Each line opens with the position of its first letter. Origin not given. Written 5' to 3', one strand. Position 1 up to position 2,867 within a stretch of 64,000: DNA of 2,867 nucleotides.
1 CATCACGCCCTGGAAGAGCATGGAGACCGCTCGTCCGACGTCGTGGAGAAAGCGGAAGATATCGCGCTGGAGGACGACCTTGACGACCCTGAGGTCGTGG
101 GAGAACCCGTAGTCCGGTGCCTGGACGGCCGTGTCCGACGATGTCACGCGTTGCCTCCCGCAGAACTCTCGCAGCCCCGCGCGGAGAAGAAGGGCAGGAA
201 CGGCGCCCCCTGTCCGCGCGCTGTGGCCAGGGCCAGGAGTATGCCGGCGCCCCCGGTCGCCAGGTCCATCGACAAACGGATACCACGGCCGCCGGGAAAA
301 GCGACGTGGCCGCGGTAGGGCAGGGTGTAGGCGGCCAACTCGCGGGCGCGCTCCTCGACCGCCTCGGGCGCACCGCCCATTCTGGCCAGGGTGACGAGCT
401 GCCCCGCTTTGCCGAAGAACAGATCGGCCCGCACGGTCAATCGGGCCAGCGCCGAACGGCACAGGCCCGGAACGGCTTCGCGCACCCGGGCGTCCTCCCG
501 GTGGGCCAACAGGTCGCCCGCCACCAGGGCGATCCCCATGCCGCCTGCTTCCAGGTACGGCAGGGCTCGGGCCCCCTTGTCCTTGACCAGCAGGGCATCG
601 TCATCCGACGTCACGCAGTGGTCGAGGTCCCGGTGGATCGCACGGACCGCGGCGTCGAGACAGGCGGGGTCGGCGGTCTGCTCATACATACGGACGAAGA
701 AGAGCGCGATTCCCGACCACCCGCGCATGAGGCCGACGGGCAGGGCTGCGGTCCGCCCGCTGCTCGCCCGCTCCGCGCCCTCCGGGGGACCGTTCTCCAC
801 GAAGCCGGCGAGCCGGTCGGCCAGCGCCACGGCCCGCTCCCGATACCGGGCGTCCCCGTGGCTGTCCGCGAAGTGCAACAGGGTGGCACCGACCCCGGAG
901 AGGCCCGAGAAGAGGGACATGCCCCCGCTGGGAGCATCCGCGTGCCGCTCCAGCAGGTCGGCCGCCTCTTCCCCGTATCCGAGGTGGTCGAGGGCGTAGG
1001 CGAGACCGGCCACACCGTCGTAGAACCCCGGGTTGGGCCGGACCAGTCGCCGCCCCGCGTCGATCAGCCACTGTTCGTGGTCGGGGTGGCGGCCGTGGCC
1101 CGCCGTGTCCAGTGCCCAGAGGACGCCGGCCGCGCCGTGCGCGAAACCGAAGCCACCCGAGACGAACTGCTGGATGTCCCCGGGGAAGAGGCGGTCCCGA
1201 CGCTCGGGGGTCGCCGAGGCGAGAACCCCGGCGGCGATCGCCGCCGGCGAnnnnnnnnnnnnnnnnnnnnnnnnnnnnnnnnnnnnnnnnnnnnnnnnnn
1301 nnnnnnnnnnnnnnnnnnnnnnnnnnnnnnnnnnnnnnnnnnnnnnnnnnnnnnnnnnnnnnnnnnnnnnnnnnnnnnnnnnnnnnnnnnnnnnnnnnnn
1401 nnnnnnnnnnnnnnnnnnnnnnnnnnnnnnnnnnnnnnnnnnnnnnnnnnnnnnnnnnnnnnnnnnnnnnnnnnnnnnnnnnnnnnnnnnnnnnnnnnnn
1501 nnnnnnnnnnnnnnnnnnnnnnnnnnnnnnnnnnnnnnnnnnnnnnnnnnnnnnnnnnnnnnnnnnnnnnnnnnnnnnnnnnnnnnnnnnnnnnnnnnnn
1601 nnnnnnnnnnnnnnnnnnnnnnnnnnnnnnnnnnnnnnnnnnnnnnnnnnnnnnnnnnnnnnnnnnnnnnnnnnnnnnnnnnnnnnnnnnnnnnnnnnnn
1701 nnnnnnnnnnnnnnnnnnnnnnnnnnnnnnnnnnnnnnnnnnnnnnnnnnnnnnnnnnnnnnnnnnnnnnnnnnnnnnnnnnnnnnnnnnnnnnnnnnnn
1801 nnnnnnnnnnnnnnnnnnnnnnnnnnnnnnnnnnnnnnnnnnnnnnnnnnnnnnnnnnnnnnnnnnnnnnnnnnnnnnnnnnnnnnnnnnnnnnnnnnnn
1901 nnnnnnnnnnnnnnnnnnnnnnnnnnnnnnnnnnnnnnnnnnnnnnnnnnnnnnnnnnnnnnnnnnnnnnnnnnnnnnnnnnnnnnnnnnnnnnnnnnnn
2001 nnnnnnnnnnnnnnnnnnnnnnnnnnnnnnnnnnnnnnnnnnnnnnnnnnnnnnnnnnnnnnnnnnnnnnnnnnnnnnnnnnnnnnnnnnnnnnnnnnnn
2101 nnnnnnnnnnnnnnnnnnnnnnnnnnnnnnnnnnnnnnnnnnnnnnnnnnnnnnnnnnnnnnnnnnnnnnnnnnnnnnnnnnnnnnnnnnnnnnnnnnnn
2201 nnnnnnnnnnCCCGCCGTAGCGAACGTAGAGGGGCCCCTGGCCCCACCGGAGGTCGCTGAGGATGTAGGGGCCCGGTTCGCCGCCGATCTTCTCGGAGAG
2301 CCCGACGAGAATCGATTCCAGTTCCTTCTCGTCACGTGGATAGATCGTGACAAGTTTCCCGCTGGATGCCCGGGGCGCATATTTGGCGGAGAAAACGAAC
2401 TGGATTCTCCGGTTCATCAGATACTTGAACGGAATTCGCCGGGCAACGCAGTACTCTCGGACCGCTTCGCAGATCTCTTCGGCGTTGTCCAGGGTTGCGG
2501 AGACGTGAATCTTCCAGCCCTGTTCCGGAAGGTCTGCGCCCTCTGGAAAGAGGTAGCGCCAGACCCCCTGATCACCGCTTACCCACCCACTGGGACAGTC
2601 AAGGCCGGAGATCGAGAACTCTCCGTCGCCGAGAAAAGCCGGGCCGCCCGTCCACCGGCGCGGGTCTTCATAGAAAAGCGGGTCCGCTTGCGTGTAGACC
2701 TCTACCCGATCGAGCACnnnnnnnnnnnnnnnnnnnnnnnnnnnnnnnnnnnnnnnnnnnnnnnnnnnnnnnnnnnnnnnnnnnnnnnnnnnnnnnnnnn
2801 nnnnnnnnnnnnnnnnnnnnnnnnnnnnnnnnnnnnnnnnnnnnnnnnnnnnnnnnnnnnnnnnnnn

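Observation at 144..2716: Synthetase has the class III signature (zinc ligands lost) and a compositionally atypical N-terminal lyase domain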

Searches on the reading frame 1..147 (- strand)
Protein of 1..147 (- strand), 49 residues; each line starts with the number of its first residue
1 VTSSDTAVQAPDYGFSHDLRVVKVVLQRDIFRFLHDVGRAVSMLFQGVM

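Call 54: search_protein_families(library=pfam, proteins=[window:1-147:-], max_evalue=0.001)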
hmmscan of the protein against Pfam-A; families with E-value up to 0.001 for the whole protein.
window:1-147:- (49 aa): 0 families

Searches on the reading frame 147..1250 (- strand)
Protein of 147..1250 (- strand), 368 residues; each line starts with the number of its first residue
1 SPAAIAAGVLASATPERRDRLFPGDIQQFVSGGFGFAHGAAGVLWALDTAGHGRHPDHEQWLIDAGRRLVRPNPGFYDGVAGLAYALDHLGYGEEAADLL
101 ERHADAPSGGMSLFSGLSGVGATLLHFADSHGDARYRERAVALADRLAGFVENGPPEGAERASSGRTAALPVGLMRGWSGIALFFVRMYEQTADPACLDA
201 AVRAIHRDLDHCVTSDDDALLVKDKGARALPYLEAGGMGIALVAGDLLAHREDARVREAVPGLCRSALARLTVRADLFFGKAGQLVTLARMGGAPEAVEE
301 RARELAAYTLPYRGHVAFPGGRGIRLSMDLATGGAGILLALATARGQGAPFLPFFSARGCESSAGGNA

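Call 45: search_dna_similar(query=window:147-1250:-, collection=plasmids, mode=protein, max_evalue=1, max_rows=40, rows=spread)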
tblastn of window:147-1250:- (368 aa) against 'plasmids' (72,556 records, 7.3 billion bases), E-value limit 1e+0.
Records with a match: 48; places in all: 49; records where one place covers at least 80% of the query: 15.
Best place of each record, by identity: <60% 48.
By first word of the organism name: Streptomyces 19; Bacillus 9; Staphylococcus 8; Priestia 2; Nonomuraea 1; Amycolatopsis 1; Embleya 1; Hoyosella 1; Deinococcus 1; Lactiplantibacillus 1; and 4 more.
By predicted mobility (MOB-suite, as given by PLSDB): non-mobilizable 31; mobilizable 16; conjugative 1.
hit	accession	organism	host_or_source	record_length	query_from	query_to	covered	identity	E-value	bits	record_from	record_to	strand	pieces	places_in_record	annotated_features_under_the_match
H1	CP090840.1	Streptomyces viridifaciens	Whole organism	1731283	4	359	97%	43.7%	1e-39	157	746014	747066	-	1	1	lanKC: class III lanthionine synthetase LanKC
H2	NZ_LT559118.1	Nonomuraea gerenzanensis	-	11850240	5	357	96%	43.1%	2e-30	130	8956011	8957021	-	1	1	none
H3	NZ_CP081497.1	Streptomyces sp. BHT-5-2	whole organism,plant soil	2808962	4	357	96%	42.9%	1e-42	165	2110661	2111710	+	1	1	none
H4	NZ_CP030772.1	Streptomyces sp. YIM 121038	pure culture,soil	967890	3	329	89%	42.8%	2e-44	171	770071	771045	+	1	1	lanKC: class III lanthionine synthetase LanKC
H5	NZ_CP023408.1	Streptomyces fungicidicus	Pig,cell culture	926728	4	329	89%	42.3%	3e-36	147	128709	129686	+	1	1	lanKC: class III lanthionine synthetase LanKC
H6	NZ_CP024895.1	Amycolatopsis sp. AA4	Soil sample,soil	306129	4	329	89%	41.0%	4e-29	126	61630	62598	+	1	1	lanKC: class III lanthionine synthetase LanKC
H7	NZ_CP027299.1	Streptomyces sp. SGAir0924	whole organism,air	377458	4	329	89%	40.3%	5e-38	152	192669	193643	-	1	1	lanKC: class III lanthionine synthetase LanKC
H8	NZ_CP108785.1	Embleya sp. NBC_00888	-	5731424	4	329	89%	40.2%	9e-37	148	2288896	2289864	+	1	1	none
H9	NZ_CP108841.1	Streptomyces chartreusis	-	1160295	4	329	89%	37.7%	9e-38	151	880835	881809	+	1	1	none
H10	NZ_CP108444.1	Streptomyces sp. NBC_01276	-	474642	3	329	89%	36.2%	2e-25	115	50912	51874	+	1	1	lanKC: class III lanthionine synthetase LanKC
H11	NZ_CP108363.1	Streptomyces sp. NBC_01343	-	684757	14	329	86%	37.0%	4e-28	123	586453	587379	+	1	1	lanKC: class III lanthionine synthetase LanKC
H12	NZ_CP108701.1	Streptomyces sp. NBC_01006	-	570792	3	329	89%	35.4%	7e-25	113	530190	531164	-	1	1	lanKC: class III lanthionine synthetase LanKC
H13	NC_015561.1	Hoyosella subflava DQS3-9A1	crude oil-polluted soil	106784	5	329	88%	35.4%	4e-20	99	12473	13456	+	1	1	lanKC: class III lanthionine synthetase LanKC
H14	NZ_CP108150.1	Streptomyces virginiae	-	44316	5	288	77%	36.8%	2e-22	106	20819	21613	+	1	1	lanKC: class III lanthionine synthetase LanKC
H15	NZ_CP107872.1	Streptomyces virginiae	-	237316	5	288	77%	36.8%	2e-22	106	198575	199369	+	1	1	lanKC: class III lanthionine synthetase LanKC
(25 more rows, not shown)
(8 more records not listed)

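Call 57: get_annotated_region(hit=H4, flank=15000)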
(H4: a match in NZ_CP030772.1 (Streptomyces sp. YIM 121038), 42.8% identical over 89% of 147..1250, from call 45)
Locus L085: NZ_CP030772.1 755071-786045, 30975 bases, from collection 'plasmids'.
description: Streptomyces sp. YIM 121038 plasmid pSSP121038, complete sequence
organism: Streptomyces sp. YIM 121038 (NCBI taxid 2136401)
taxonomy: Bacteria; Actinomycetota; Actinomycetes; Kitasatosporales; Streptomycetaceae; Streptomyces; Streptomyces sp. YIM 121038
host: -; source: pure culture,soil; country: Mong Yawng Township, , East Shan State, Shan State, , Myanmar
typing (MOB-suite, as given by PLSDB): non-mobilizable
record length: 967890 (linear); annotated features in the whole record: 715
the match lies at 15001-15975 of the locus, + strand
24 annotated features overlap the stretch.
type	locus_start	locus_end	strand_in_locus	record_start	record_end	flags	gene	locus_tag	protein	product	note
CDS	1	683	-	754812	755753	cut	-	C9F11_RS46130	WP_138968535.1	IS3 family transposase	-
CDS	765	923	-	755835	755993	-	-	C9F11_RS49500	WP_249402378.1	helix-turn-helix domain-containing protein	-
CDS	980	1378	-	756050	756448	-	-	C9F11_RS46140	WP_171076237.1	hypothetical protein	-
CDS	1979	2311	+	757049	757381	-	-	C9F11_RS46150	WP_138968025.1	helix-turn-helix domain-containing protein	-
CDS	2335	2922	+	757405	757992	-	-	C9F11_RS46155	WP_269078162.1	transposase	-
CDS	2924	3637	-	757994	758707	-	-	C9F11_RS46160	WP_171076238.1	IS3 family transposase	-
CDS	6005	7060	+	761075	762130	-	-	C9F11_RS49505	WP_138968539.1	IS3 family transposase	-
CDS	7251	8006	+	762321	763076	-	-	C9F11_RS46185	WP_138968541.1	transposase family protein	-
CDS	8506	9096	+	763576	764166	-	-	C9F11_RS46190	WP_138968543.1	hypothetical protein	-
CDS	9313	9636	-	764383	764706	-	-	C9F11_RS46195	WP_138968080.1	hypothetical protein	-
CDS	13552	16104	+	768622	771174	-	lanKC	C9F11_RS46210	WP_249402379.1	class III lanthionine synthetase LanKC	GO:0005975 - carbohydrate metabolic process [Evidence IEA]; GO:0006468 - protein phosphorylation [Evidence IEA]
CDS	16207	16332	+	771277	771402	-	-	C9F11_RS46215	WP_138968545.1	SapB/AmfS family lanthipeptide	-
CDS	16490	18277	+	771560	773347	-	-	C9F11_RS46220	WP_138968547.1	ABC transporter ATP-binding protein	-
CDS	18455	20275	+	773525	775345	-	-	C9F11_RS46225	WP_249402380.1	ABC transporter ATP-binding protein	-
CDS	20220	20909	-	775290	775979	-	-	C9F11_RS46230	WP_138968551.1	SDR family oxidoreductase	-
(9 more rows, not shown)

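Call 58: get_annotated_region(hit=H5, flank=15000)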
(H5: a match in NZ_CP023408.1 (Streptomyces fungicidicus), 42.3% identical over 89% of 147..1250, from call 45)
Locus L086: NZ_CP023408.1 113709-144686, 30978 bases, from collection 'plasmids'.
description: Streptomyces fungicidicus strain TXX3120 plasmid p1, complete sequence
organism: Streptomyces fungicidicus (NCBI taxid 68203)
taxonomy: Bacteria; Actinomycetota; Actinomycetes; Kitasatosporales; Streptomycetaceae; Streptomyces; Streptomyces fungicidicus
host: -; source: Pig,cell culture; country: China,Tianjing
typing (MOB-suite, as given by PLSDB): non-mobilizable
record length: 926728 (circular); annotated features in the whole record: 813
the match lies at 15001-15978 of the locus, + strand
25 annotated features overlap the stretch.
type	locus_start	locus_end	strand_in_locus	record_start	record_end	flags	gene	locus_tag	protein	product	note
CDS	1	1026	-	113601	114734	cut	-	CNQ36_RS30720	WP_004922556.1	ATP-grasp domain-containing protein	-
CDS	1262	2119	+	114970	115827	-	-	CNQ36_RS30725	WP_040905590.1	metallophosphoesterase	-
CDS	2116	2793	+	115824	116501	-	-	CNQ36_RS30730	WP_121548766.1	4'-phosphopantetheinyl transferase superfamily protein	-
CDS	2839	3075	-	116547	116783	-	-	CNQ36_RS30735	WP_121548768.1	hypothetical protein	-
CDS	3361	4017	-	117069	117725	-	-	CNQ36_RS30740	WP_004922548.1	helix-turn-helix transcriptional regulator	-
CDS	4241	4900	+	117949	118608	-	-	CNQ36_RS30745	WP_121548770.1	hypothetical protein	-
CDS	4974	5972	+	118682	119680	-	-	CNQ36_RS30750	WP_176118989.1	LacI family DNA-binding transcriptional regulator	GO:0006351 - DNA-templated transcription [Evidence IEA]; GO:0045892 - negative regulation of DNA-templated ...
CDS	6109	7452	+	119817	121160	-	-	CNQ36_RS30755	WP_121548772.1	extracellular solute-binding protein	-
CDS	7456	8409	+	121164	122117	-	-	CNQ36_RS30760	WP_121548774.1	sugar ABC transporter permease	-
CDS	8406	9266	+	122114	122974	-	-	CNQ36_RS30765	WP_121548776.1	carbohydrate ABC transporter permease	GO:0008643 - carbohydrate transport [Evidence IEA]; GO:0055085 - transmembrane transport [Evidence IEA]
CDS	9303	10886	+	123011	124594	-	-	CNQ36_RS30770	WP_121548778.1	alpha-amylase family glycosyl hydrolase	GO:0005975 - carbohydrate metabolic process [Evidence IEA]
CDS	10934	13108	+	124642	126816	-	-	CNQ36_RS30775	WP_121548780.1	discoidin domain-containing protein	-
CDS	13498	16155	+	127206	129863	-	lanKC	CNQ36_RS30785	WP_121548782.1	class III lanthionine synthetase LanKC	GO:0005975 - carbohydrate metabolic process [Evidence IEA]; GO:0006468 - protein phosphorylation [Evidence IEA]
CDS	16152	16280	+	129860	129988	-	-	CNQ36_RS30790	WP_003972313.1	SapB/AmfS family lanthipeptide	-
CDS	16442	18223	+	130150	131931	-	-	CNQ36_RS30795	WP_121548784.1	ABC transporter ATP-binding protein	-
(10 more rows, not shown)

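Call 59: get_annotated_region(hit=H6, flank=15000)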
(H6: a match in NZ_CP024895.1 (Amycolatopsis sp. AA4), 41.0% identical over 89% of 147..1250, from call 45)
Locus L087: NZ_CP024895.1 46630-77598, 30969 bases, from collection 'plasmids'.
description: Amycolatopsis sp. AA4 plasmid unnamed1, complete sequence
organism: Amycolatopsis sp. AA4 (NCBI taxid 1896961)
taxonomy: Bacteria; Actinomycetota; Actinomycetes; Pseudonocardiales; Pseudonocardiaceae; Amycolatopsis; Amycolatopsis sp. AA4
host: -; source: Soil sample,soil; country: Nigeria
typing (MOB-suite, as given by PLSDB): mobilizable; relaxase MOBP
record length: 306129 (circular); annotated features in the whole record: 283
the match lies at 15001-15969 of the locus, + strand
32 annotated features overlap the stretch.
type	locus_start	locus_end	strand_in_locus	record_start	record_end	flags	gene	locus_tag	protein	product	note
CDS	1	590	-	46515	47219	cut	-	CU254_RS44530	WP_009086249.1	hypothetical protein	-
CDS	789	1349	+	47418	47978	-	-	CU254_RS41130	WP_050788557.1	hypothetical protein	-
CDS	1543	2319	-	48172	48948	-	-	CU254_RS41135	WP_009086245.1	hypothetical protein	-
CDS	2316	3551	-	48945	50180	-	-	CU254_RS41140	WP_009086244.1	hypothetical protein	-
CDS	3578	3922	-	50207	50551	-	-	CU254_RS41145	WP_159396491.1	hypothetical protein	-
CDS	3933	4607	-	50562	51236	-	-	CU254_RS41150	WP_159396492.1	SAV_915 family protein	-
CDS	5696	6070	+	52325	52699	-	-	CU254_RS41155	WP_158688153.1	hypothetical protein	-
CDS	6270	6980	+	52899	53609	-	-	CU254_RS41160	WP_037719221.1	hypothetical protein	-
CDS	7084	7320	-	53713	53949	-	-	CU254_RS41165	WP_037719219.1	hypothetical protein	-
CDS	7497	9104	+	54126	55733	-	-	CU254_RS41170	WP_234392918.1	DNA polymerase Y family protein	-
CDS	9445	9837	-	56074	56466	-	-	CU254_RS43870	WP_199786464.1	hypothetical protein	-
CDS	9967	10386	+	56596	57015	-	-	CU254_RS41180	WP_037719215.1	hypothetical protein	-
CDS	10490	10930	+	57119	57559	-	-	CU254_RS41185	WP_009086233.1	cold shock domain-containing protein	-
CDS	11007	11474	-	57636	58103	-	-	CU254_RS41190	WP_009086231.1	NUDIX domain-containing protein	-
CDS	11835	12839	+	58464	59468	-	ligD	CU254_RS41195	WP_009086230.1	non-homologous end-joining DNA ligase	GO:0006310 - DNA recombination [Evidence IEA]; GO:0006281 - DNA repair [Evidence IEA]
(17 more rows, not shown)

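Call 60: get_annotated_region(hit=H7, flank=15000)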
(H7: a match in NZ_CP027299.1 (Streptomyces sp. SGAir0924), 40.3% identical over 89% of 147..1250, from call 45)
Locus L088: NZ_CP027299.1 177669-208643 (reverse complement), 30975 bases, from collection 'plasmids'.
description: Streptomyces sp. SGAir0924 plasmid unnamed_5
organism: Streptomyces sp. SGAir0924 (NCBI taxid 2109593)
taxonomy: Bacteria; Actinomycetota; Actinomycetes; Kitasatosporales; Streptomycetaceae; Streptomyces; Streptomyces sp. SGAir0924
host: -; source: whole organism,air; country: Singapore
typing (MOB-suite, as given by PLSDB): non-mobilizable
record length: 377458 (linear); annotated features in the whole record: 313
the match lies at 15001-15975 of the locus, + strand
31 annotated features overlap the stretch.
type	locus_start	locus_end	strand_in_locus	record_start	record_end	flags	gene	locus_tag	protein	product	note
CDS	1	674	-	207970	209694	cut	-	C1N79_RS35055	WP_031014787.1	SpoIIE family protein phosphatase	-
CDS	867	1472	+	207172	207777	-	-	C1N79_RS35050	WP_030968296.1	dihydrofolate reductase family protein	-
CDS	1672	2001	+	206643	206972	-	-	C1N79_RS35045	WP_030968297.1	hypothetical protein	-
CDS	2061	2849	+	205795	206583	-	-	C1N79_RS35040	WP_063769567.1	ion channel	-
CDS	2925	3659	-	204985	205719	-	-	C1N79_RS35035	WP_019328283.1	SDR family oxidoreductase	-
CDS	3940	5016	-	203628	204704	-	-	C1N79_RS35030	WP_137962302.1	PP2C family protein-serine/threonine phosphatase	-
CDS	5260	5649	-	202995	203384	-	-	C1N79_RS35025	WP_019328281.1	VOC family protein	-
CDS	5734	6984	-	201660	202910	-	-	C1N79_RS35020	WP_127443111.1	MFS transporter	GO:0055085 - transmembrane transport [Evidence IEA]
CDS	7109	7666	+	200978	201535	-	-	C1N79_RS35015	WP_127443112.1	TetR family transcriptional regulator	-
CDS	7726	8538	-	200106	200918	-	-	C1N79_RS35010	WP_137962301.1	GvpL/GvpF family gas vesicle protein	-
CDS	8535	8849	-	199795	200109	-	-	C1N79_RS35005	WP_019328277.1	gas vesicle protein K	-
CDS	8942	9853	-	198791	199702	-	gvpJ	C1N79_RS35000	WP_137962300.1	gas vesicle protein GvpJ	-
CDS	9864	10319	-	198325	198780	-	-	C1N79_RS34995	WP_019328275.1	gas vesicle protein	-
CDS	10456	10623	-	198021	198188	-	-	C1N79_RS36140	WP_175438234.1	hypothetical protein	-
CDS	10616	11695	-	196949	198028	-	-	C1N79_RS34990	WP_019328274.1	B12-binding domain-containing protein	-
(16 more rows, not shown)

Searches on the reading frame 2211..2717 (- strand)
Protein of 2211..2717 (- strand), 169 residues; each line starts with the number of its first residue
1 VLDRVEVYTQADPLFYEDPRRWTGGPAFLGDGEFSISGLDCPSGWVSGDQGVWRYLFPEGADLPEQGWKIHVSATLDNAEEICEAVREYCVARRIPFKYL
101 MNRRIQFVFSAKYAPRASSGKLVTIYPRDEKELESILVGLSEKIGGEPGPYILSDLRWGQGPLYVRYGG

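Call 36: find_homologous_proteins(query=window:2211-2717:-, max_evalue=1e-10)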
Query seq(169 aa) (169 aa): 155 proteins with E <= 1e-10 among 253 candidates; the best 120 are listed.
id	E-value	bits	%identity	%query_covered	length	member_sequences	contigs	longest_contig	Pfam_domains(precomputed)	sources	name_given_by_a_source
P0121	1.4e-56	209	56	100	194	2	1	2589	PF25816.2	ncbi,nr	ncbi:serine/threonine protein kinase, partial [Nocardiopsis tropica]|nr:serine/threonine protein kin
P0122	4.5e-46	175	52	98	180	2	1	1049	PF25816.2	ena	-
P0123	5.2e-46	175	51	98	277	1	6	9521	PF25816.2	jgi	jgi:hypothetical protein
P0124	3.3e-45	172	50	99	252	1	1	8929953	PF25816.2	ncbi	ncbi:hypothetical protein ACFQ0M_35380 [Kitasatospora aburaviensis]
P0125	3.6e-45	172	54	98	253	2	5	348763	PF25816.2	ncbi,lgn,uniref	ncbi:hypothetical protein ABZ791_33335 [Streptomyces huasconensis]|uniref:RamC N-terminal domain-con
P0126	8.8e-45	171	52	98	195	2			PF25816.2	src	-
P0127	1.0e-44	170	51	97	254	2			PF25816.2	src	-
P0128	1.6e-44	170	47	99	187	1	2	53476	PF25816.2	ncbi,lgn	ncbi:MAG TPA: hypothetical protein VIL00_17000 [Pseudonocardiaceae bacterium]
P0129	1.8e-44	170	51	98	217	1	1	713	PF25816.2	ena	-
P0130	2.0e-44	169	52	98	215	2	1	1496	PF25816.2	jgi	jgi:hypothetical protein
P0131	8.3e-44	167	48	100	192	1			PF25816.2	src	-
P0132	2.4e-43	166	51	99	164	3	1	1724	PF25816.2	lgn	-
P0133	2.6e-43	166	49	97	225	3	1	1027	PF25816.2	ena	-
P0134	3.2e-43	166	51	98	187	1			PF25816.2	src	-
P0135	3.4e-43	165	54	98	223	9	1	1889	PF25816.2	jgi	jgi:hypothetical protein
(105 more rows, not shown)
